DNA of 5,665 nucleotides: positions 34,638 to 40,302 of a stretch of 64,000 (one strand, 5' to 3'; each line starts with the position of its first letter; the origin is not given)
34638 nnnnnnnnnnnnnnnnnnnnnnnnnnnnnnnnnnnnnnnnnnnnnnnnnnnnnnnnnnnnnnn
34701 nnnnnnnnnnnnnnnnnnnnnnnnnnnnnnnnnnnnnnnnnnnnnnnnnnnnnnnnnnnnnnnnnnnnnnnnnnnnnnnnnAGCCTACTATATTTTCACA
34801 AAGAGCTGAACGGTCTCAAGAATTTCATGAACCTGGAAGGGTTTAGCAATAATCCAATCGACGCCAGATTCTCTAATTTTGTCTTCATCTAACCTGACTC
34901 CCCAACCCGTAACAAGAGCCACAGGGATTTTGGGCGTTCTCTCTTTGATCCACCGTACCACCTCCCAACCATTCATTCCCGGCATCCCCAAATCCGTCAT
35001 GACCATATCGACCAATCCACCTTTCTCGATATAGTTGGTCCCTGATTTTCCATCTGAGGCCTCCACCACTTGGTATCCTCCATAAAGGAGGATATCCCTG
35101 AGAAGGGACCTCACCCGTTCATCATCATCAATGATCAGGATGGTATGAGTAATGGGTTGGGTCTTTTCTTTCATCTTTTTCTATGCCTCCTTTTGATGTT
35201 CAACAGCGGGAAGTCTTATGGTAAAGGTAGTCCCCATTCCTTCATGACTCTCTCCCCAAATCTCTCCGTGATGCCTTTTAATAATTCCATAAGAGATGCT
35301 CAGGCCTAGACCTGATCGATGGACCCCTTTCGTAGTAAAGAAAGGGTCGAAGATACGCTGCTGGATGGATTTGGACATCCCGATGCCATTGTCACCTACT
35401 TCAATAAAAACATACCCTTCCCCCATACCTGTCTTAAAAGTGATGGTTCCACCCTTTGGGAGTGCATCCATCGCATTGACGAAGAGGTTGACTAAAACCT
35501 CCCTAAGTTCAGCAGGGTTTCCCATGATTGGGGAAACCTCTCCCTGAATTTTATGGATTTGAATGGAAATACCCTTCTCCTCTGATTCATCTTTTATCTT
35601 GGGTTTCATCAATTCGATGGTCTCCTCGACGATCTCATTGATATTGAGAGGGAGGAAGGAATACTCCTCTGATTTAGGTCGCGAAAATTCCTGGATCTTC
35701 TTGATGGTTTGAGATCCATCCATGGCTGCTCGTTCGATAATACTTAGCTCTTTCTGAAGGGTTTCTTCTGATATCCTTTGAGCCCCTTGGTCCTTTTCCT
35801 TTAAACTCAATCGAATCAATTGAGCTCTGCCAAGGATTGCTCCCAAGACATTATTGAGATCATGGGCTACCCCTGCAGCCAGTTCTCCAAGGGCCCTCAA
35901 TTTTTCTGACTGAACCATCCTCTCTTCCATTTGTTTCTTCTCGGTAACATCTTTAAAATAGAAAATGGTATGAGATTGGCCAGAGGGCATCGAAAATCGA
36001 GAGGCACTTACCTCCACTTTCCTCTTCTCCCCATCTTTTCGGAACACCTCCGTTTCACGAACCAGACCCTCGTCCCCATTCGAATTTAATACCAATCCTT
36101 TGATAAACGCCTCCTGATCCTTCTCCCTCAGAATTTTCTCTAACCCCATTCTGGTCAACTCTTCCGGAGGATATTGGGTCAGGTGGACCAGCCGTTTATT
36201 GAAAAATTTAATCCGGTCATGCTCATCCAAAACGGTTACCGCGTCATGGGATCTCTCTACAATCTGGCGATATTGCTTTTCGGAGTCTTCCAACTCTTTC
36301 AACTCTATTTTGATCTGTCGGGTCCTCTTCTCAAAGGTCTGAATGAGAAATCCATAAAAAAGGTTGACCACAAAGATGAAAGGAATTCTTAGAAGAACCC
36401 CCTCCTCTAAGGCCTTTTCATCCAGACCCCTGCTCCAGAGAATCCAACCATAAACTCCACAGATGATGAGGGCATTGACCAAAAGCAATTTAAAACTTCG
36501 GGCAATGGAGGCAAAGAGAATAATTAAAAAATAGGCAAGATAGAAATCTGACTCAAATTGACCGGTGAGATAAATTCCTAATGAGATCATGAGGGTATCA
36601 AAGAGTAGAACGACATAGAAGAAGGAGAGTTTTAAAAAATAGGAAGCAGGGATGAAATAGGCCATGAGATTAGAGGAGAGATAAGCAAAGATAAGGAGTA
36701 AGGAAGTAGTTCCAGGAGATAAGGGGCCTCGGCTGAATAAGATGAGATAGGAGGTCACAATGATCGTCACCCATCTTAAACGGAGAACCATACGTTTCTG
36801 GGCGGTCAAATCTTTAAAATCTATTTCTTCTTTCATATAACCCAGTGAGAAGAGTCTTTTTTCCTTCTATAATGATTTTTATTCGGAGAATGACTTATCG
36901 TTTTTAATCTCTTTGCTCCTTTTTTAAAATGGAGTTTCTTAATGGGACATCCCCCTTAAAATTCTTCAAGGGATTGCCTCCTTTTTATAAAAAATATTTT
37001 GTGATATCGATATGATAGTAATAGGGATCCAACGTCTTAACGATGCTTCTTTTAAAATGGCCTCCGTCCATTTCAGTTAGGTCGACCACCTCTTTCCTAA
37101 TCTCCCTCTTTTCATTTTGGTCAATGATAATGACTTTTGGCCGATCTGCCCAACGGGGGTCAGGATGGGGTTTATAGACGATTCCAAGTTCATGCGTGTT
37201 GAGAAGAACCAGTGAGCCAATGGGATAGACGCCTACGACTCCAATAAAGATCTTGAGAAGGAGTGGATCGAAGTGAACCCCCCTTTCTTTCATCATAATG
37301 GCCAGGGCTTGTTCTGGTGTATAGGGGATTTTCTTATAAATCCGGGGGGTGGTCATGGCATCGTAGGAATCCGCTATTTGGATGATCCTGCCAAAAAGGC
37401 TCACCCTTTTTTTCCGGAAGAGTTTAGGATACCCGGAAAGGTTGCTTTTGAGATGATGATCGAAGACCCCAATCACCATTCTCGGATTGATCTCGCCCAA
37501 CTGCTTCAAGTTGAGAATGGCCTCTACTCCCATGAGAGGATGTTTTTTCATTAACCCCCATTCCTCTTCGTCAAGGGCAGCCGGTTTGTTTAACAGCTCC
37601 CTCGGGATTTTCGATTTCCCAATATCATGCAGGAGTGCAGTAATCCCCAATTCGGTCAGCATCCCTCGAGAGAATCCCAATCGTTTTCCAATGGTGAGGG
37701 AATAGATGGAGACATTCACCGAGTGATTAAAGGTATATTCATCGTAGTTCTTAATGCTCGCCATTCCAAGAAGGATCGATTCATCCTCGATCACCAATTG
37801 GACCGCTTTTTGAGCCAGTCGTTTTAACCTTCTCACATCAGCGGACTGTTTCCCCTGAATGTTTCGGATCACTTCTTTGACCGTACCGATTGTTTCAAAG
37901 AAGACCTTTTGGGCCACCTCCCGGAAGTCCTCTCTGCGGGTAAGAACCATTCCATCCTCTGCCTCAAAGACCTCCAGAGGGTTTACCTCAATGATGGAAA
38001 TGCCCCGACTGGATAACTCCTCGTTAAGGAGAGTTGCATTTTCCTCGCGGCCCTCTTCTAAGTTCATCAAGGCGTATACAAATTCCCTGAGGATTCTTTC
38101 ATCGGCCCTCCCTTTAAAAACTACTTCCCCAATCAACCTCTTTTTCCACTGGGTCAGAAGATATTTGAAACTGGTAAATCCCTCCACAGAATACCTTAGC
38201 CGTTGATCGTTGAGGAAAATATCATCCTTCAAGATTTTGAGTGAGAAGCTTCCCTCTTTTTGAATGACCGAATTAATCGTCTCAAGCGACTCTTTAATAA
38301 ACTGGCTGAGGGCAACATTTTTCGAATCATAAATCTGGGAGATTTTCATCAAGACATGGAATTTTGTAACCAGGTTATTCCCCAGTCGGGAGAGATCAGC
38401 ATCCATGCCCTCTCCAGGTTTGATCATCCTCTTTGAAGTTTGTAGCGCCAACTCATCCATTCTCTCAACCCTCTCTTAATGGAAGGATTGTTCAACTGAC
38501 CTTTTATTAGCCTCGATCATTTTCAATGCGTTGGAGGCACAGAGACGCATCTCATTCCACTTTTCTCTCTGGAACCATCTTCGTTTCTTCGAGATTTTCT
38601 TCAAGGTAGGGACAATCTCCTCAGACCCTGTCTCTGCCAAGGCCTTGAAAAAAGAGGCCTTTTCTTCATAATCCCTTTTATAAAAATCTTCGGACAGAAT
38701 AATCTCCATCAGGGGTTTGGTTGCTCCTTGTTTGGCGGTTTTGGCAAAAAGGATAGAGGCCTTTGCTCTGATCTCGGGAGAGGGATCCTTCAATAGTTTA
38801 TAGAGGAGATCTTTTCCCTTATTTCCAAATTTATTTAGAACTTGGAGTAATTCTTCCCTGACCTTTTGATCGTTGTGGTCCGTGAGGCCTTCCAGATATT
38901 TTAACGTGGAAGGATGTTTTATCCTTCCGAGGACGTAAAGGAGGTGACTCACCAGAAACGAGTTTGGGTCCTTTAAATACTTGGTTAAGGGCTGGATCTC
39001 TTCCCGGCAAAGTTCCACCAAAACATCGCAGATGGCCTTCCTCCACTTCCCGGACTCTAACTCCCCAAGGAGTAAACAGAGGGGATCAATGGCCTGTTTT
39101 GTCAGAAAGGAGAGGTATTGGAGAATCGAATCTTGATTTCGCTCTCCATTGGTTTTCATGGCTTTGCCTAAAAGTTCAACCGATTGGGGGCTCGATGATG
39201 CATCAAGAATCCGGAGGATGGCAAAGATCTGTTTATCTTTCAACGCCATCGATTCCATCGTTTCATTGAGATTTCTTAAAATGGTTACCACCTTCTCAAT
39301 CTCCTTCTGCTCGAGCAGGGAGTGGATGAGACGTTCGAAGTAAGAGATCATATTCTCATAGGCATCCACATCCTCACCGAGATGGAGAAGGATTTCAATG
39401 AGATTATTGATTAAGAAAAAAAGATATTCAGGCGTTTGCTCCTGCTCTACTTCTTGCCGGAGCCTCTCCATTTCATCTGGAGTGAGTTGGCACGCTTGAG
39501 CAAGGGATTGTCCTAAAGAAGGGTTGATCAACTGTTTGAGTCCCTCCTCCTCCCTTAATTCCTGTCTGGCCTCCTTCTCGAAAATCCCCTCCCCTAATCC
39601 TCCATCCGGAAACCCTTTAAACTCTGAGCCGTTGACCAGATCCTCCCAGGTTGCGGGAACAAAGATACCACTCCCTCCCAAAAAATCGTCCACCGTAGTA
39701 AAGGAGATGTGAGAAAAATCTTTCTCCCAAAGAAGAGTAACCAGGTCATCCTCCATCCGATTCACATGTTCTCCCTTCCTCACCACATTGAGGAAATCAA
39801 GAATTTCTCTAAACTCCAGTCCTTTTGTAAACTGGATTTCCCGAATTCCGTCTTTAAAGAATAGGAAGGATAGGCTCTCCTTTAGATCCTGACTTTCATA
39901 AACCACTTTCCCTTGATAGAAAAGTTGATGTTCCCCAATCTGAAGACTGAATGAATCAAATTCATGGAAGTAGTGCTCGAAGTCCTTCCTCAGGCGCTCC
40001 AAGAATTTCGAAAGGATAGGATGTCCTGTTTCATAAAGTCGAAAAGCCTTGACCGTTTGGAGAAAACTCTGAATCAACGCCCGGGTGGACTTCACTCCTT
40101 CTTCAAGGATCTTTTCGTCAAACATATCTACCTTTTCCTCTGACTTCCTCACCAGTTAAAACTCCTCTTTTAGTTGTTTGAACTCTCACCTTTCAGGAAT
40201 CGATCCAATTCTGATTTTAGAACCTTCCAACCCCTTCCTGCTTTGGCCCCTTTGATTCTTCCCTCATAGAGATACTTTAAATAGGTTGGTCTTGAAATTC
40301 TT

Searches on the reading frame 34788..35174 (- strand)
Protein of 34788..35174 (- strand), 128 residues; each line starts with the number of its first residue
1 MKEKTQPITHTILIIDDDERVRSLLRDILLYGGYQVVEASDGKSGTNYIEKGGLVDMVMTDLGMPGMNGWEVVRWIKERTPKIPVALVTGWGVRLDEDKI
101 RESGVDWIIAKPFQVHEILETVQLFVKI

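Call 48: search_protein_families(library=pfam, proteins=[window:34788-35174:-], max_evalue=0.00001)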
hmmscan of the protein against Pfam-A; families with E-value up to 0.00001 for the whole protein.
window:34788-35174:- (128 aa): 1 family
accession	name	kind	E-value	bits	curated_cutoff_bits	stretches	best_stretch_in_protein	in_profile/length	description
PF00072.30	Response_reg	-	1.4e-23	83.7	30.2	1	12-122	1-110/111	Response regulator receiver domain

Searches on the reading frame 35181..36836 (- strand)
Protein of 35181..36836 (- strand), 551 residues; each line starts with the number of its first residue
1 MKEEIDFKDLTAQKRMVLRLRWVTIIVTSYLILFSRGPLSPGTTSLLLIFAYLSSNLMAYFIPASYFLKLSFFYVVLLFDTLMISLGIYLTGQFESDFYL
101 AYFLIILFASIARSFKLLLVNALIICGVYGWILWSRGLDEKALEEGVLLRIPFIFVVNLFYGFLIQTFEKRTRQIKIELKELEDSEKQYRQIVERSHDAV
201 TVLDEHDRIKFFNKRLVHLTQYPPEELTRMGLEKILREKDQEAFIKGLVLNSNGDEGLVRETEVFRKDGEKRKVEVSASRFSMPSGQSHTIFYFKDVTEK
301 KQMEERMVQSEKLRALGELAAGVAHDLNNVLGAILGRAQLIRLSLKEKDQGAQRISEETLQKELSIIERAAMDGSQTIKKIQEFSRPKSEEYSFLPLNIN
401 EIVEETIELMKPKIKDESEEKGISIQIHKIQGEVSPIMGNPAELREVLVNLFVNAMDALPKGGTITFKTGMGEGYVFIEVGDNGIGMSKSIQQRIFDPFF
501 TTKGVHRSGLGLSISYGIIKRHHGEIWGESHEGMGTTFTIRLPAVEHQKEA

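Call 48: search_protein_families(library=pfam, proteins=[window:35181-36836:-], max_evalue=0.00001)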
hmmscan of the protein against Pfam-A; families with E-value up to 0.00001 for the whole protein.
window:35181-36836:- (551 aa): 5 families
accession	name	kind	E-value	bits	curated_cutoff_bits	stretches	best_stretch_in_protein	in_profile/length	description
PF02518.31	HATPase_c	-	6.3e-24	85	26.4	1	440-544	2-109/111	Histidine kinase-, DNA gyrase B-, and HSP90-like ATPase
PF00989.32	PAS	-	6.4e-08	33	22.6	1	188-294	2-110/113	PAS fold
PF08448.16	PAS_4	-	5.1e-07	30.4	23.1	1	194-301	2-109/110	PAS fold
PF00512.31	HisKA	-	5.4e-06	26.8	26.9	1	316-389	2-65/66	His Kinase A (phospho-acceptor) domain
PF13426.13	PAS_9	-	7.9e-06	26.5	27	0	198-299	2-103/103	PAS domain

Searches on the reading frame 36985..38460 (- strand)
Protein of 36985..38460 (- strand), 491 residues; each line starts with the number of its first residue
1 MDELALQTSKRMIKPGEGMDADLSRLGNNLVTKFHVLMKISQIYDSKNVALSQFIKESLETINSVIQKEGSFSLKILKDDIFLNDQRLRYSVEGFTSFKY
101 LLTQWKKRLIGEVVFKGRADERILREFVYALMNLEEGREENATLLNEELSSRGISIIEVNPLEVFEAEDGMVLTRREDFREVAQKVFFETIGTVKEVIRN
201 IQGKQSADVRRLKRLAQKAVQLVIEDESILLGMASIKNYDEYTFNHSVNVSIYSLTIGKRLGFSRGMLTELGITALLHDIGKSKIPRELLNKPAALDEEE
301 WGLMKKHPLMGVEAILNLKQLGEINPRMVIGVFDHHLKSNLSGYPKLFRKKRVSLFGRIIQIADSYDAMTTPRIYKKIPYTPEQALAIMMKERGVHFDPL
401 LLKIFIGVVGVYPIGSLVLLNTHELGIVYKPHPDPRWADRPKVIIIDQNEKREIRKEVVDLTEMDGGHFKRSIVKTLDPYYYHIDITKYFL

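Call 48: search_protein_families(library=pfam, proteins=[window:36985-38460:-], max_evalue=0.00001)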
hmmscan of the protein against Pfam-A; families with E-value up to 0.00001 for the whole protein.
window:36985-38460:- (491 aa): 2 families
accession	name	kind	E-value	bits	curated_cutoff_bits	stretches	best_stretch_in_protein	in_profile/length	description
PF13487.12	HD_5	-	4.9e-24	85.4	27.2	1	236-399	7-168/170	HD domain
PF01966.28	HD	-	2.7e-14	53.9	22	1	243-369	1-116/116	HD domain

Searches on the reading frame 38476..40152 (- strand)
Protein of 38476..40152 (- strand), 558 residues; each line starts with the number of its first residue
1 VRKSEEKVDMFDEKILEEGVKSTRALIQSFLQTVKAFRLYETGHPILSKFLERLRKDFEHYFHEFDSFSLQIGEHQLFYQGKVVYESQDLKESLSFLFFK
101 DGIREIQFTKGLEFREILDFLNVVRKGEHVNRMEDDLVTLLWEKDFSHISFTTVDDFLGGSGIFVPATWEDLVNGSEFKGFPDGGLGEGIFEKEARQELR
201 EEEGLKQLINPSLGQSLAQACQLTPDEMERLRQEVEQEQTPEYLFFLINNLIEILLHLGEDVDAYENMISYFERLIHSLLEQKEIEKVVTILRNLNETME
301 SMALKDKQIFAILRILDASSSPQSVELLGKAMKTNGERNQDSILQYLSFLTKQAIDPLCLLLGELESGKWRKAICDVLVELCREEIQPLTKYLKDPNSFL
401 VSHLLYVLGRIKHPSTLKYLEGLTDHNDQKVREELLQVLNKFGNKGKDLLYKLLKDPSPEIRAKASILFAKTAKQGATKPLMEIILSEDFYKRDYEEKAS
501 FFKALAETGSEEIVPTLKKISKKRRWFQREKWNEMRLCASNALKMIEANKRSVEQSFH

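Call 48: search_protein_families(library=pfam, proteins=[window:38476-40152:-], max_evalue=0.00001)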
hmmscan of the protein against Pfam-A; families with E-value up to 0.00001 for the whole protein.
window:38476-40152:- (558 aa): 1 family
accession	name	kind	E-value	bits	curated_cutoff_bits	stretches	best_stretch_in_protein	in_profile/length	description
PF13646.12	HEAT_2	-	2.7e-16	60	27.7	2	356-439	2-87/88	HEAT repeats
